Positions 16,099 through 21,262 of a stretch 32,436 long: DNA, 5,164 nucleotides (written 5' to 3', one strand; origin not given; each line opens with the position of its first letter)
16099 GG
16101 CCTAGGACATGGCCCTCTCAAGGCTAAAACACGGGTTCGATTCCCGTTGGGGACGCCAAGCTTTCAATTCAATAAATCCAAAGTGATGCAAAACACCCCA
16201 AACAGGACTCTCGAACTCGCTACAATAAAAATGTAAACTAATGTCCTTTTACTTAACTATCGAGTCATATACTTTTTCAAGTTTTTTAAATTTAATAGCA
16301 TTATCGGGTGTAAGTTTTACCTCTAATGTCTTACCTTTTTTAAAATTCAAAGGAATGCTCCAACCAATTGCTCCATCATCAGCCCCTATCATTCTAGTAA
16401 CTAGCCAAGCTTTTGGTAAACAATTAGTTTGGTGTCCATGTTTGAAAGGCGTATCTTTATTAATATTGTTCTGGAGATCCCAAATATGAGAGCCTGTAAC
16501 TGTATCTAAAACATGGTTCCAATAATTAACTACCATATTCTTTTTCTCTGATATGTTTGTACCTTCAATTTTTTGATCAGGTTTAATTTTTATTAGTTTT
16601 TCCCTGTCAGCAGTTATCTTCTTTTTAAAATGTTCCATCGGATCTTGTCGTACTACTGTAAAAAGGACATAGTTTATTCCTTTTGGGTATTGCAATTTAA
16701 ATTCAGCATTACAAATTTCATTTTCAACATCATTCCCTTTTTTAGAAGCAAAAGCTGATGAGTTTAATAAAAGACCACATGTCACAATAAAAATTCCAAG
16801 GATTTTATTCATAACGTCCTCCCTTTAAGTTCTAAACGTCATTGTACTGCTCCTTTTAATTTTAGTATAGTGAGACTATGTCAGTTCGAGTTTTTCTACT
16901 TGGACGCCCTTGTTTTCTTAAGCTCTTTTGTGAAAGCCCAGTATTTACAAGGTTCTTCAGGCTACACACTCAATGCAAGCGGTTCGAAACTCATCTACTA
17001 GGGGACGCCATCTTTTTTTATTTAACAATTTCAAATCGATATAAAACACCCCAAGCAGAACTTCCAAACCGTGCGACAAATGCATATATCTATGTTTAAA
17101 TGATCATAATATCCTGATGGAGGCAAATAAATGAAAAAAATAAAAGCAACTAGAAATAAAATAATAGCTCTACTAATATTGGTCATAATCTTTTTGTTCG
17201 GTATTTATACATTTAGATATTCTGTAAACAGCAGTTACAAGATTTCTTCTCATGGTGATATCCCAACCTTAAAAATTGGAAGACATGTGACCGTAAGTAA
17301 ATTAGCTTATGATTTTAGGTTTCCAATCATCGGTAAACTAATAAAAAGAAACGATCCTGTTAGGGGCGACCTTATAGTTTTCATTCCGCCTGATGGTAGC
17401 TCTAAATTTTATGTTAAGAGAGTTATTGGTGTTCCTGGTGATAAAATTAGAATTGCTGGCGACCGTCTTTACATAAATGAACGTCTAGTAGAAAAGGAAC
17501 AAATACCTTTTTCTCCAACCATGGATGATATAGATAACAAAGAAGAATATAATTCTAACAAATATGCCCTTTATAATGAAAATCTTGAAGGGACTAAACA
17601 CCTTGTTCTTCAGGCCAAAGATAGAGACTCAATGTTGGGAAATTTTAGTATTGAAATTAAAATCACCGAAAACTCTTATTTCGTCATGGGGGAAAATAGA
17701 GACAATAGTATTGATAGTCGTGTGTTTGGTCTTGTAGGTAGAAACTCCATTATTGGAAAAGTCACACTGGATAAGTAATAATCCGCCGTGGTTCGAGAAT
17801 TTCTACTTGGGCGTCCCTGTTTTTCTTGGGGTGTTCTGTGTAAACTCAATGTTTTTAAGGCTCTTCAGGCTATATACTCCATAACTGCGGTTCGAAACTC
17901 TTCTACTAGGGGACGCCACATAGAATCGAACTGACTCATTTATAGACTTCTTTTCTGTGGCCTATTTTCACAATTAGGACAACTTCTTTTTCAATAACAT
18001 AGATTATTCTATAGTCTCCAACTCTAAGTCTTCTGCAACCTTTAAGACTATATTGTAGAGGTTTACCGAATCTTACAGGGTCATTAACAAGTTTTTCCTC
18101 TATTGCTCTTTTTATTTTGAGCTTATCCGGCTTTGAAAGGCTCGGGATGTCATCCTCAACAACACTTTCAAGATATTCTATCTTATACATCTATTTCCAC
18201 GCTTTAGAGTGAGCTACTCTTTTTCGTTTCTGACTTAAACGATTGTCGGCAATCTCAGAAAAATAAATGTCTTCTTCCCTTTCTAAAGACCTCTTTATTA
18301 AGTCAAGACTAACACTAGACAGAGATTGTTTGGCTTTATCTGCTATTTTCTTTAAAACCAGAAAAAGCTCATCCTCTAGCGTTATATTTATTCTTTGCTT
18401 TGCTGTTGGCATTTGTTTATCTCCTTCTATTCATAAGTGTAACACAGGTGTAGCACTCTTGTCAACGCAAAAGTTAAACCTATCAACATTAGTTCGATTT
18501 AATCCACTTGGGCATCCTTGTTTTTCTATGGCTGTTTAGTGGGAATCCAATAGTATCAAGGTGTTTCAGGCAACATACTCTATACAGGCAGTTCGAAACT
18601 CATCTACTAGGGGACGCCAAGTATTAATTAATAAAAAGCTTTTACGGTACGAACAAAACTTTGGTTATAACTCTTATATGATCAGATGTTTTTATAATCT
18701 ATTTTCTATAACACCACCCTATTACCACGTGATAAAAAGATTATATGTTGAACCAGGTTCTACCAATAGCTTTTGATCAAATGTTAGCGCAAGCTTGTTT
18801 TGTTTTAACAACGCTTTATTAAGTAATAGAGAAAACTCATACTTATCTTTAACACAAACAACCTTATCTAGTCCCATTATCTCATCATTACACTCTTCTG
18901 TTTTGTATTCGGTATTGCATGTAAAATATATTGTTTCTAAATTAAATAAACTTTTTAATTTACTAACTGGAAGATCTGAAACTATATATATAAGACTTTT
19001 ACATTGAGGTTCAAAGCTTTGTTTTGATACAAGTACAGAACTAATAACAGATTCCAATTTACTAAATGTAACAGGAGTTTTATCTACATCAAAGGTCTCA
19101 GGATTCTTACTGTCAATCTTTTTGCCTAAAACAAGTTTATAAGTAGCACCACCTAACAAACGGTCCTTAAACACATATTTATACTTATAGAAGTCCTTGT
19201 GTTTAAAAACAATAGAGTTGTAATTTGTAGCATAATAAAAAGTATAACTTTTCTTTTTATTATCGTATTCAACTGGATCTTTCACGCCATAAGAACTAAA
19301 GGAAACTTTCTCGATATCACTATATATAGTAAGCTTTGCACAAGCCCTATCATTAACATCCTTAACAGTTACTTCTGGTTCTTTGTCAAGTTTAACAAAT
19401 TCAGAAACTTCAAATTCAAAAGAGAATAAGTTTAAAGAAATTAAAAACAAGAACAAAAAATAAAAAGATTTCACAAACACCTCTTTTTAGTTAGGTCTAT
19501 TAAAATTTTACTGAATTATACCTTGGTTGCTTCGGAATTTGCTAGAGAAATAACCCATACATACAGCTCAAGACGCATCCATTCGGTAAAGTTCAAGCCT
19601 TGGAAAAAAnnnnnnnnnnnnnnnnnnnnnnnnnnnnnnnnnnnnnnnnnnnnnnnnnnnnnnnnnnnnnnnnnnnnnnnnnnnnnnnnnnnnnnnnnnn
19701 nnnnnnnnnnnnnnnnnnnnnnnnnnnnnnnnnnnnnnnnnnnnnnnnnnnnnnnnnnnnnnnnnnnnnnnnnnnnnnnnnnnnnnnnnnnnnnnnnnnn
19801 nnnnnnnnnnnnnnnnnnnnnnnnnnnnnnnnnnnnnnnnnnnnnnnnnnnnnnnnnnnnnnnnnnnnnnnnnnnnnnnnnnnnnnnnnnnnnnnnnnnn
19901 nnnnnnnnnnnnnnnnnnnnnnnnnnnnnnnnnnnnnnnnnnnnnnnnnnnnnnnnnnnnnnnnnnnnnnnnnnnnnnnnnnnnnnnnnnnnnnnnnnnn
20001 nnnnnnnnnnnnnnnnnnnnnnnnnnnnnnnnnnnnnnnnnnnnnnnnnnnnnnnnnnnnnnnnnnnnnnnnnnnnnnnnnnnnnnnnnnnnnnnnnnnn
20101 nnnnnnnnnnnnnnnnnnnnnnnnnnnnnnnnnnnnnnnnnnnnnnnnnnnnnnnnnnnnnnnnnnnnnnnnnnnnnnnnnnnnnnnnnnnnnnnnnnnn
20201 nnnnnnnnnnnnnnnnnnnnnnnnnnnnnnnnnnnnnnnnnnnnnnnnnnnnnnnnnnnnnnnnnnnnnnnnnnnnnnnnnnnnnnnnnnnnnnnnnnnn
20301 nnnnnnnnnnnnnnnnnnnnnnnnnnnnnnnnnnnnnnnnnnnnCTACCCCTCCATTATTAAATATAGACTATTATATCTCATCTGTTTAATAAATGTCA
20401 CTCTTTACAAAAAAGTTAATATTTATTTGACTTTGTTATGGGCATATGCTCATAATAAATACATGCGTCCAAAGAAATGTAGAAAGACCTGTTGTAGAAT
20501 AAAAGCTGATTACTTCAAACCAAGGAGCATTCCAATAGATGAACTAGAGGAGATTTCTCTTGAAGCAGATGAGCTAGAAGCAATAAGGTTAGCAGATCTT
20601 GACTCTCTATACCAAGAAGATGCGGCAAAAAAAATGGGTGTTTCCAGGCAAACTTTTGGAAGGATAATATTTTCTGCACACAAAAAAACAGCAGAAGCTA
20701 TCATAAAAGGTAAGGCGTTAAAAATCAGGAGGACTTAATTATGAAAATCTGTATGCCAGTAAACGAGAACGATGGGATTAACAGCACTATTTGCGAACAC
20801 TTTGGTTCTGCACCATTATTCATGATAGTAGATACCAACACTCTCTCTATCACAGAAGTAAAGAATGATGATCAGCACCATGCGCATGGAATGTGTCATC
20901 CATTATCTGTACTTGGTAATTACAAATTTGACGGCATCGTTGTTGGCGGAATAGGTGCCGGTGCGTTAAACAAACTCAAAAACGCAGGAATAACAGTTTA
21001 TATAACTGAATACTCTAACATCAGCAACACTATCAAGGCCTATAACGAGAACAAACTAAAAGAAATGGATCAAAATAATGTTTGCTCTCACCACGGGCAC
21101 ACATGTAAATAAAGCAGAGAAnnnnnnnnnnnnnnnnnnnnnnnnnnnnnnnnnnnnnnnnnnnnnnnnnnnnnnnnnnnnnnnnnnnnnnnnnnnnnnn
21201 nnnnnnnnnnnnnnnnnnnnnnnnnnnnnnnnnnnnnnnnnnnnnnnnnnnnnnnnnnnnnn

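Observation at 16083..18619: tRNA-Glu-anchored array of tRNA-mimic repeats delimiting compact gene cassettes, with no recombinase in view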

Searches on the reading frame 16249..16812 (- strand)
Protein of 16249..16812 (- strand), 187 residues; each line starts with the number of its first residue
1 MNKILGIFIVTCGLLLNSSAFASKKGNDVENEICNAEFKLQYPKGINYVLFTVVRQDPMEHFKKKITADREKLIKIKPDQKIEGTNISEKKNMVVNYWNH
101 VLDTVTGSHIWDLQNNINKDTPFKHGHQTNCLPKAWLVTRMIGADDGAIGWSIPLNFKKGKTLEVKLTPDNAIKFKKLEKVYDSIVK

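Call 11: search_protein_families(library=pfam, proteins=[window:16249-16812:-], max_evalue=0.01)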
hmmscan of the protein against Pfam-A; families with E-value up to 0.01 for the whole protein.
window:16249-16812:- (187 aa): 0 families

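Call 68: search_protein_families(library=ncbifam, proteins=[window:16249-16812:-], max_evalue=0.01)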
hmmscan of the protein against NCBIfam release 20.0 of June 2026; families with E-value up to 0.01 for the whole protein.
window:16249-16812:- (187 aa): 0 families

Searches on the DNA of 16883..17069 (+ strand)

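Call 57: search_dna_similar(query=window:16883-17069:+, collection=plasmids, mode=distant, max_evalue=0.01)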
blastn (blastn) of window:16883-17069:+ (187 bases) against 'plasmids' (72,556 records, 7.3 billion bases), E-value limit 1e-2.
No match.

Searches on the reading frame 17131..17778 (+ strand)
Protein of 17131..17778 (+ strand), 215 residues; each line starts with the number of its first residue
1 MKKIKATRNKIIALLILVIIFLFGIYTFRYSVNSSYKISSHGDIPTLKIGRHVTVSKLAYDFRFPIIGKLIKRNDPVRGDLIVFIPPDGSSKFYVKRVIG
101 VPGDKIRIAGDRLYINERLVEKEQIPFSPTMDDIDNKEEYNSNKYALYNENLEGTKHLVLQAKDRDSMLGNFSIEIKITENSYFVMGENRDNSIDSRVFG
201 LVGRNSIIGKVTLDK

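Call 11: search_protein_families(library=pfam, proteins=[window:17131-17778:+], max_evalue=0.01)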
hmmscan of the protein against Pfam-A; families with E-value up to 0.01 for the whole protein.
window:17131-17778:+ (215 aa): 1 family
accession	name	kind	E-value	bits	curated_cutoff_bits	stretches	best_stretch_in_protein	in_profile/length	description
PF10502.14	Peptidase_S26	-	7.5e-39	133.8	22.9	1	15-212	8-164/168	Signal peptidase, peptidase S26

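Call 28: find_encoding_contigs(protein=window:17131-17778:+, flank=10000, max_places=10)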
Protein window:17131-17778:+ (215 aa): 6 contigs read that carry it; 6 places shown.
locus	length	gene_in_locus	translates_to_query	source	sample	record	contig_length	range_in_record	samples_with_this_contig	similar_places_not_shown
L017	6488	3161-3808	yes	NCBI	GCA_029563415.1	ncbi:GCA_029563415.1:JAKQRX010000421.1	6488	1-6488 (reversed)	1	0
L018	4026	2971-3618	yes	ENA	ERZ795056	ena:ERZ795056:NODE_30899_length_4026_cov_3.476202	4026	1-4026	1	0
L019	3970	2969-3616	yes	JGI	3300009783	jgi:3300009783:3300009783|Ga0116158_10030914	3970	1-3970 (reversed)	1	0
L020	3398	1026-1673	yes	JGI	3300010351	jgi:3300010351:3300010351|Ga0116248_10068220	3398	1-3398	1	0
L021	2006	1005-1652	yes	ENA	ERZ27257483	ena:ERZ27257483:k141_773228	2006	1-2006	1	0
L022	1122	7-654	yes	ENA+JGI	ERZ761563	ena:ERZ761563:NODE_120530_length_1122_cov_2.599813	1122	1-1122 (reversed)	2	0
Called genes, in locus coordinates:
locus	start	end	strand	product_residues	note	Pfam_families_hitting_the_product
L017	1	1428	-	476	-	?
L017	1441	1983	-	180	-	PF01025:GrpE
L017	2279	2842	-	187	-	-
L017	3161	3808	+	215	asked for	PF10502:Peptidase_S26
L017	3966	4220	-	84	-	PF05016:ParE_toxin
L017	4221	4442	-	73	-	-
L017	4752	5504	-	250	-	-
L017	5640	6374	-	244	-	-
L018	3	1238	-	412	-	?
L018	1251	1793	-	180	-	PF01025:GrpE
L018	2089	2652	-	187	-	-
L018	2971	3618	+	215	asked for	PF10502:Peptidase_S26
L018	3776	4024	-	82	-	?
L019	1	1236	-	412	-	?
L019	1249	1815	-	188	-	PF01025:GrpE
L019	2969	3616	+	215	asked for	PF10502:Peptidase_S26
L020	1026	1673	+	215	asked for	PF10502:Peptidase_S26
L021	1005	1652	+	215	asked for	PF10502:Peptidase_S26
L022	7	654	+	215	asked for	PF10502:Peptidase_S26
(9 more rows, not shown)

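Call 105: search_solved_structures(query=window:17131-17778:+, max_evalue=0.001, show_alignments=2)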
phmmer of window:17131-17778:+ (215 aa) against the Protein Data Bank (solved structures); distinct sequences matched with E-value up to 0.001: 9.
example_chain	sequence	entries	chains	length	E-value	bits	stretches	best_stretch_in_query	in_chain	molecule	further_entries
9nlo_A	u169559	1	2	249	4.5e-19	72.1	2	32-107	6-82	Signal peptidase I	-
1t7d_A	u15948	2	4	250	7.6e-19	71.3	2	33-107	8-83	SIGNAL PEPTIDASE I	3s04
1kn9_A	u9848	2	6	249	7.9e-19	71.3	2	34-107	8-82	Signal peptidase I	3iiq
1b12_A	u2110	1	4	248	8.5e-19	71.2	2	34-107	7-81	SIGNAL PEPTIDASE I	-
6b88_A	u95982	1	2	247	9.4e-19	71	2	34-107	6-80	Signal peptidase I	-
4wvg_A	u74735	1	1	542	1.1e-11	48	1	36-122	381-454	Maltose-binding periplasmic protein,Signal peptidase IB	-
4wvh_A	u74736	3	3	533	1.2e-11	47.9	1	36-212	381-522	Maltose-binding periplasmic protein,Signal peptidase IB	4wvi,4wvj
4nv4_A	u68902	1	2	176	2e-11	47.1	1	45-124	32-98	Signal peptidase I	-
4me8_A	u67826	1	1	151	4.4e-10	42.7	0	75-157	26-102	Signal peptidase I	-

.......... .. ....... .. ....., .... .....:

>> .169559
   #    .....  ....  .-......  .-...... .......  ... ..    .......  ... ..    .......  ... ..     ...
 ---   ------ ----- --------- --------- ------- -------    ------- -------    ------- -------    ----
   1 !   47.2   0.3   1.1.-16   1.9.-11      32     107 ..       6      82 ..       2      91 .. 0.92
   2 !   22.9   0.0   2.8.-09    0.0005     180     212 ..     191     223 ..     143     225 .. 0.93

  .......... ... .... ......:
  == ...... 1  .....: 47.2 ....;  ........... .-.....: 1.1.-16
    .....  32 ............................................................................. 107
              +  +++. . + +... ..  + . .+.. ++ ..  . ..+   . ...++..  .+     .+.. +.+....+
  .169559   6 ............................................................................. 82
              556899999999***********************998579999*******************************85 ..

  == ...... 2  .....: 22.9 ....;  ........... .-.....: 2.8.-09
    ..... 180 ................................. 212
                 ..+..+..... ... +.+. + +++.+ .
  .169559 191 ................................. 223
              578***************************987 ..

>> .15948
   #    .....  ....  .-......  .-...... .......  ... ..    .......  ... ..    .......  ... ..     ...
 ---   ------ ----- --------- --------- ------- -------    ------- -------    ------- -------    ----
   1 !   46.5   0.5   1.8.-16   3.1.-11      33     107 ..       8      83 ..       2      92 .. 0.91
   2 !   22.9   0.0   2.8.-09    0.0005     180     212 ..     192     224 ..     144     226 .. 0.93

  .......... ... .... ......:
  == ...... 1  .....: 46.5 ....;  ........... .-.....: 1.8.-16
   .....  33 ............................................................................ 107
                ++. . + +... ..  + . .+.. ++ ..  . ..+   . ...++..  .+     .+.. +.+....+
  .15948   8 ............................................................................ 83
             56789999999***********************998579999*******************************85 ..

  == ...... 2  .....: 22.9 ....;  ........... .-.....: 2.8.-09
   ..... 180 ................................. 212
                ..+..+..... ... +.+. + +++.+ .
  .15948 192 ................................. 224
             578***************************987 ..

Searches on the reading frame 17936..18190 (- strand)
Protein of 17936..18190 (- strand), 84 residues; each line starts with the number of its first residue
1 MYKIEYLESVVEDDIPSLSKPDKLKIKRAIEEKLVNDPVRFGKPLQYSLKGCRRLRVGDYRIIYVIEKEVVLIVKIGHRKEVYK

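Call 11: search_protein_families(library=pfam, proteins=[window:17936-18190:-], max_evalue=0.01)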
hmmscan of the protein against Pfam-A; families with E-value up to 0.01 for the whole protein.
window:17936-18190:- (84 aa): 1 family
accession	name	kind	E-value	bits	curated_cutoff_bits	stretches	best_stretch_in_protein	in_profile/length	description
PF05016.21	ParE_toxin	-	4.7e-11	43.5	23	1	23-83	25-89/89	ParE toxin of type II toxin-antitoxin system, parDE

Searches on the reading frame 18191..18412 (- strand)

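Call 11: search_protein_families(library=pfam, proteins=[window:18191-18412:-], max_evalue=0.01)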
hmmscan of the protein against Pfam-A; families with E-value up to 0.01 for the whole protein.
window:18191-18412:- (73 aa): 1 family
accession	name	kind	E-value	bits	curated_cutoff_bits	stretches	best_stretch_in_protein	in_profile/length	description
PF07878.17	RHH_5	-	0.0036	17.4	26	1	6-46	2-42/43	CopG-like RHH_1 or ribbon-helix-helix domain, RHH_5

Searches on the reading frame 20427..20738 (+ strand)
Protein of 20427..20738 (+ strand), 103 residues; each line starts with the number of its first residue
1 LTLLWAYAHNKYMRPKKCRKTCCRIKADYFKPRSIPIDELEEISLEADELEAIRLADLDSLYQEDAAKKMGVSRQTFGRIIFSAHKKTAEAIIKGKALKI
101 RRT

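Call 11: search_protein_families(library=pfam, proteins=[window:20427-20738:+], max_evalue=0.01)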
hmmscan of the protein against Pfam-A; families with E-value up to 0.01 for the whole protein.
window:20427-20738:+ (103 aa): 3 families
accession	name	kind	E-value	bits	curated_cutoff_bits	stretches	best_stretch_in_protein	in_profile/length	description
PF02001.22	DUF134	-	1.8e-19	70.6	27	1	13-100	5-90/98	Protein of unknown function DUF134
PF08281.18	Sigma70_r4_2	-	0.0065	16.5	25.7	1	45-79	11-45/54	Sigma-70, region 4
PF13384.12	HTH_23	-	0.0071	16.6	24.6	0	46-81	4-38/50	Homeodomain-like domain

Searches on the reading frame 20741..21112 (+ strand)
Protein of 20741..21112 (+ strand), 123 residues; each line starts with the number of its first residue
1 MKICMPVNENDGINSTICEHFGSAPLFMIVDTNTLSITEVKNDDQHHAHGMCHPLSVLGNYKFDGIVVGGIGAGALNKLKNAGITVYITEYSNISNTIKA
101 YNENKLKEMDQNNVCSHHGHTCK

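Call 11: search_protein_families(library=pfam, proteins=[window:20741-21112:+], max_evalue=0.01)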
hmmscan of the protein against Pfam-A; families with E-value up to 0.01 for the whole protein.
window:20741-21112:+ (123 aa): 1 family
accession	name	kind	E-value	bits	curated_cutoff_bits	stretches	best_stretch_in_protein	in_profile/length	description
PF02579.22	Nitro_FeMo-Co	-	1.8e-18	67.1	26.3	1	14-102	2-93/94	Dinitrogenase iron-molybdenum cofactor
